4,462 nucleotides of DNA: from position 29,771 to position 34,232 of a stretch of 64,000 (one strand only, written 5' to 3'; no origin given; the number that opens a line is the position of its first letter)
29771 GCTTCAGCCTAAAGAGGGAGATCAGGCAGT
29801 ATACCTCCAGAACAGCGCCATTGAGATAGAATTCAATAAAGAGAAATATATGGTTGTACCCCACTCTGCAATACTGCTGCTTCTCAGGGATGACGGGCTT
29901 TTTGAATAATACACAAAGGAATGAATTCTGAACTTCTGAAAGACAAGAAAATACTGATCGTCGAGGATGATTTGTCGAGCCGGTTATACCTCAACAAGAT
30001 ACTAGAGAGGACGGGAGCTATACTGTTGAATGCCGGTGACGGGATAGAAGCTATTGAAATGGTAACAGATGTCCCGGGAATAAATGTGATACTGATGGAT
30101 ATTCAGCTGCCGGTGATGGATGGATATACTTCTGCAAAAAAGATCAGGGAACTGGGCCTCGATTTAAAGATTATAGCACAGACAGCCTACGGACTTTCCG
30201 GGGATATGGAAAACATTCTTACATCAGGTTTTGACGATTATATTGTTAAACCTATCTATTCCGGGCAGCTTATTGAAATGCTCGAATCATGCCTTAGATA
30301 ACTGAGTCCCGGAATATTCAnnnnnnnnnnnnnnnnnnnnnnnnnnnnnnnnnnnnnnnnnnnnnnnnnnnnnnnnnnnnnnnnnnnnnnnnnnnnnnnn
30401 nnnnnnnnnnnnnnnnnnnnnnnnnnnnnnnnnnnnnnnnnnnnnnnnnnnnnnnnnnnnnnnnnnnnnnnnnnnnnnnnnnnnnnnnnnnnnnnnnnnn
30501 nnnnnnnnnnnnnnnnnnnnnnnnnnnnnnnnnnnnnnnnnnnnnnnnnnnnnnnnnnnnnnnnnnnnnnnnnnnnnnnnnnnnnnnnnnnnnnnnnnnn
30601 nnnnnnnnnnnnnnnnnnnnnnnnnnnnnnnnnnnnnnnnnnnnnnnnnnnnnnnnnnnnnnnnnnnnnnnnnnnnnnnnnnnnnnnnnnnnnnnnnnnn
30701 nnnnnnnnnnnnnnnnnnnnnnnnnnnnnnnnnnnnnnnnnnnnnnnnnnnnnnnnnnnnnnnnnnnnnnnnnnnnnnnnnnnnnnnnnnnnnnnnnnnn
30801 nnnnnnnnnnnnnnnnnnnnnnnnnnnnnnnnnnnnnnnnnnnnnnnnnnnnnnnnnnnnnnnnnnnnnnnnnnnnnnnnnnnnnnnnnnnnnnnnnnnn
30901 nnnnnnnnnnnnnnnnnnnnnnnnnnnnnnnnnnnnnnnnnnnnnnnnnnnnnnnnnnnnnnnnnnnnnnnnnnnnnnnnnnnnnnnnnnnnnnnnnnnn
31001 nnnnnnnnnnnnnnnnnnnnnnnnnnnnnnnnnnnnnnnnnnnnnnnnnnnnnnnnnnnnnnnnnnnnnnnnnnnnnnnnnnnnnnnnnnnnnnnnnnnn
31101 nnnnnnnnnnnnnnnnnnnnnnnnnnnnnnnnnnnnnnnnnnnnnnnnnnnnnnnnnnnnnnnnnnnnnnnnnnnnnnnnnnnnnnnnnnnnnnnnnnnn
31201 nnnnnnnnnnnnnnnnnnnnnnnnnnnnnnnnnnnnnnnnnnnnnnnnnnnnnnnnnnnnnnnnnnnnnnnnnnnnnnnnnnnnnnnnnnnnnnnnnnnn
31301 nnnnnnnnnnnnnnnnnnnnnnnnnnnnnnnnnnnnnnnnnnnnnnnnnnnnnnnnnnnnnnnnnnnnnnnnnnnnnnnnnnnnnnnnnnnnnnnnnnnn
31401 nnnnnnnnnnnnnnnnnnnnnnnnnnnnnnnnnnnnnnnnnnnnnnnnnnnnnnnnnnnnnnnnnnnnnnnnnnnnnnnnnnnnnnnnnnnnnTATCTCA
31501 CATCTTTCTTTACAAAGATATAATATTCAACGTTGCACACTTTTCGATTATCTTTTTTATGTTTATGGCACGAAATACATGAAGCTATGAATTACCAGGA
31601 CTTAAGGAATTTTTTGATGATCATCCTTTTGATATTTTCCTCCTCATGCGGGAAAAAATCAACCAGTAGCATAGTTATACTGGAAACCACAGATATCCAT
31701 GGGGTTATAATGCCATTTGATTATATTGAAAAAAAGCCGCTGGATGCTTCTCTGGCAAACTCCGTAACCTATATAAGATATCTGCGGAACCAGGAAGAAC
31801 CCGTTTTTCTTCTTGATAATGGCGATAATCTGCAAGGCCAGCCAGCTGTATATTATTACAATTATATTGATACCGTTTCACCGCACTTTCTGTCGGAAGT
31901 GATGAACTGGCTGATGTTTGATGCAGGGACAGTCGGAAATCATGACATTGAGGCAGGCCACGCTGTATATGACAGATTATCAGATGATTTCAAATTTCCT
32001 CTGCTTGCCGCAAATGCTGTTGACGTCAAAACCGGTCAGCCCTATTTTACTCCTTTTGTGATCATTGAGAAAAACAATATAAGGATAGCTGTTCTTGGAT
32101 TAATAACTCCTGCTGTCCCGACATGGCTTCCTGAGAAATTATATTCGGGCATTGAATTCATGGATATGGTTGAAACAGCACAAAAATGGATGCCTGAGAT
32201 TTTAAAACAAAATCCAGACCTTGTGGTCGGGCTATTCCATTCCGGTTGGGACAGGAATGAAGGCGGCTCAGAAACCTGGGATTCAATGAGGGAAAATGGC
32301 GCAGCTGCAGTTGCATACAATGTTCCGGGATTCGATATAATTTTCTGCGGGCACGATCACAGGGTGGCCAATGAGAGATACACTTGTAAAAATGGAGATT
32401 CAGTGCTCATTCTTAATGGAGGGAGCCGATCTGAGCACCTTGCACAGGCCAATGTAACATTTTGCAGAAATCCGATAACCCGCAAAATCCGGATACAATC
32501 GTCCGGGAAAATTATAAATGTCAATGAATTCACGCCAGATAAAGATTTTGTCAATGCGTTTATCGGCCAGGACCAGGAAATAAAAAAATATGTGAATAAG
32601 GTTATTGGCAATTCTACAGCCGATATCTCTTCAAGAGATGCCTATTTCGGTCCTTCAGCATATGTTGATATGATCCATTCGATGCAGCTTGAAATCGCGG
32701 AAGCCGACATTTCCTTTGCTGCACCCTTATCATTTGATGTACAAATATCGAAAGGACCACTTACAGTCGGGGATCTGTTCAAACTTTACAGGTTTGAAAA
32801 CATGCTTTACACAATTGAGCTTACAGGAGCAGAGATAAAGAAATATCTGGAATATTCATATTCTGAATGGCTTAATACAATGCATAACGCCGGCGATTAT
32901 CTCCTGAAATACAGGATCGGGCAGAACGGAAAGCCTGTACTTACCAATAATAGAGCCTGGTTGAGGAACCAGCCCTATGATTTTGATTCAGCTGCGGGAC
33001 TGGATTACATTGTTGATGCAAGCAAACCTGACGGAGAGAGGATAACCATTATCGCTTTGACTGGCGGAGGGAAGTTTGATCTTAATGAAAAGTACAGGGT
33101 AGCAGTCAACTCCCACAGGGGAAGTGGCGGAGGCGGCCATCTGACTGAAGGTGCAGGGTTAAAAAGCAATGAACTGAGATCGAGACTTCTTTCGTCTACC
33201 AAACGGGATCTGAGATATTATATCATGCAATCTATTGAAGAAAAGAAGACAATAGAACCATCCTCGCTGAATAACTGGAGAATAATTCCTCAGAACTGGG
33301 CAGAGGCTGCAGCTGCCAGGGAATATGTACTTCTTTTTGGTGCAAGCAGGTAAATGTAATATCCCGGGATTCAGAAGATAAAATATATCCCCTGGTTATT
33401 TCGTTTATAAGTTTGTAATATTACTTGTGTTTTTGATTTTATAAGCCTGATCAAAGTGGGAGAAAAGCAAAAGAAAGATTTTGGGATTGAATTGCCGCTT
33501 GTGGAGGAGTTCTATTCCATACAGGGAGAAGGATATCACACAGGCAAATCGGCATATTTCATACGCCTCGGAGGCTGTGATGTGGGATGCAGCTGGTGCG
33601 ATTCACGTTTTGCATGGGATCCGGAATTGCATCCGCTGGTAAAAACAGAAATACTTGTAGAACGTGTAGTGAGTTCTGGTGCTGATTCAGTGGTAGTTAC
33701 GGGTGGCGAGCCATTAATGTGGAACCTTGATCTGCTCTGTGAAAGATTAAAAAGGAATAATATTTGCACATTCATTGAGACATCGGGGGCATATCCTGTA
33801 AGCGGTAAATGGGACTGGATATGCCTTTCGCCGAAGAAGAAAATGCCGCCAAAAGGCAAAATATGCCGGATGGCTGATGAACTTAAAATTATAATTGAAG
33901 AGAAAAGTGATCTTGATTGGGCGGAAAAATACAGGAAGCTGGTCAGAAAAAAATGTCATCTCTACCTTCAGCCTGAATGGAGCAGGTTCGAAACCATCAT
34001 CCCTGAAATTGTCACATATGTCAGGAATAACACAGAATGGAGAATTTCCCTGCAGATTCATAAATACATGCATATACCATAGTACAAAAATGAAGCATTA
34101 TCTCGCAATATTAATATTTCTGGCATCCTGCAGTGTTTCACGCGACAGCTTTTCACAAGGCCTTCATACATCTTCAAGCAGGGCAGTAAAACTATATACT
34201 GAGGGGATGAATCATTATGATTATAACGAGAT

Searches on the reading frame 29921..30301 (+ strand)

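Call 28: search_protein_families(library=ncbifam, proteins=[window:29921-30301:+], max_evalue=0.01)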
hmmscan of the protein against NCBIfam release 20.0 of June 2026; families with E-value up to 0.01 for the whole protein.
window:29921-30301:+ (126 aa): 90 families (the best 25 are shown)
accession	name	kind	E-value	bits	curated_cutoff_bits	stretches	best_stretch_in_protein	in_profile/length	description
NF008099.0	PRK10841.1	equivalog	4.5e-17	61.1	920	1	7-121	823-936/949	two-component system sensor histidine kinase RcsC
NF008318.0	PRK11107.1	equivalog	5e-17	61.2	890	1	10-122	669-782/920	two-component sensor histidine kinase BarA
NF038297.2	hybrid_HK_HrmK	equivalog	8.6e-17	61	725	1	6-121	488-604/607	hybrid histidine kinase/response regulator HrmK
NF007969.0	PRK10693.1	equivalog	5.1e-16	58.6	329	1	5-124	4-123/337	two-component system response regulator RssB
NF041367.1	CheY_Halo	equivalog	1.1e-15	58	200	1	11-122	1-111/114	chemotaxis protein CheY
NF041733.1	resp_reg_CseB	equivalog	1.3e-15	57.5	350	1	10-126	2-116/228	two-component system response regulator CseB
TIGR02956.1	TMAO_torS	equivalog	3.8e-15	55.1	676.5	1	6-125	699-820/967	TMAO reductase system sensor histidine kinase/response regulator TorS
NF008469.0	PRK11361.1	equivalog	8e-15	54.5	714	1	9-113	5-108/461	acetoacetate metabolism transcriptional regulator AtoC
NF041947.1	LuxQ_Vibrio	equivalog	2e-14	52.5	1200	1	8-121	722-835/843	quorum-sensing autoinducer 2 sensor kinase/phosphatase LuxQ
NF012227.0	AdeR_RR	equivalog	9.4e-14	51.4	340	1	7-126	10-127/239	efflux system response regulator transcription factor AdeR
TIGR01387.1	cztR_silR_copR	subfamily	1.4e-13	51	279.2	1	11-126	1-115/218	heavy metal response regulator transcription factor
NF041945.1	LuxN_Vibrio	equivalog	2.6e-13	49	1550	1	10-122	722-832/839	quorum-sensing autoinducer 1 sensor kinase/phosphatase LuxN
NF008378.0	PRK11173.1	equivalog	5.1e-13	48.9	334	1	7-115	2-108/238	two-component system response regulator ArcA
NF051850.1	RespRegRprY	equivalog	5.2e-13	48.9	370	1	9-126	5-121/234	response regulator transcription factor RprY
NF040689.1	MtrAB_MtrA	equivalog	1.2e-12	47.7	300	1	11-126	1-114/219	MtrAB system response regulator MtrA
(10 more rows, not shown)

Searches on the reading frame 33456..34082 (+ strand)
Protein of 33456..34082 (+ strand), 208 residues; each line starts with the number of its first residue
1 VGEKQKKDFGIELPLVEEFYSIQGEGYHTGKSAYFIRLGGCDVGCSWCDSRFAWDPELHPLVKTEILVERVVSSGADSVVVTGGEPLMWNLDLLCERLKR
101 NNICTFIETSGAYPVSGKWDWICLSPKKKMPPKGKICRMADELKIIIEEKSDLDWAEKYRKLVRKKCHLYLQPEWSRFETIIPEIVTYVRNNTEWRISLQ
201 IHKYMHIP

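Call 79: search_protein_families(library=ncbifam, proteins=[window:33456-34082:+], max_evalue=0.00001)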
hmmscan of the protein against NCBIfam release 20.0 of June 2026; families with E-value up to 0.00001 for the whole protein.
window:33456-34082:+ (208 aa): 6 families
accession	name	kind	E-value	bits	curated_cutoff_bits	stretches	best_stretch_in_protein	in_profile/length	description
TIGR04322.1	rSAM_QueE_Ecoli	equivalog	9.4e-36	123.3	200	2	75-207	77-214/215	7-carboxy-7-deazaguanine synthase QueE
TIGR03963.1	rSAM_QueE_Clost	equivalog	1.4e-28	100.1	260.1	1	14-205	2-211/219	putative 7-carboxy-7-deazaguanine synthase QueE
TIGR04508.1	queE_Cx14CxxC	equivalog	8.3e-26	91.1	240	1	17-207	5-207/208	7-carboxy-7-deazaguanine synthase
TIGR04349.1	rSAM_QueE_gams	hypoth_equivalog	1.7e-24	86.6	300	1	16-205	4-203/210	7-carboxy-7-deazaguanine synthase QueE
TIGR03365.1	Bsubt_queE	equivalog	1.1e-21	77.5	206.1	1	16-160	6-172/238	7-carboxy-7-deazaguanine synthase QueE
TIGR02495.1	NrdG2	equivalog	7.5e-07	28.7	131.15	1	29-114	14-102/193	anaerobic ribonucleoside-triphosphate reductase activating protein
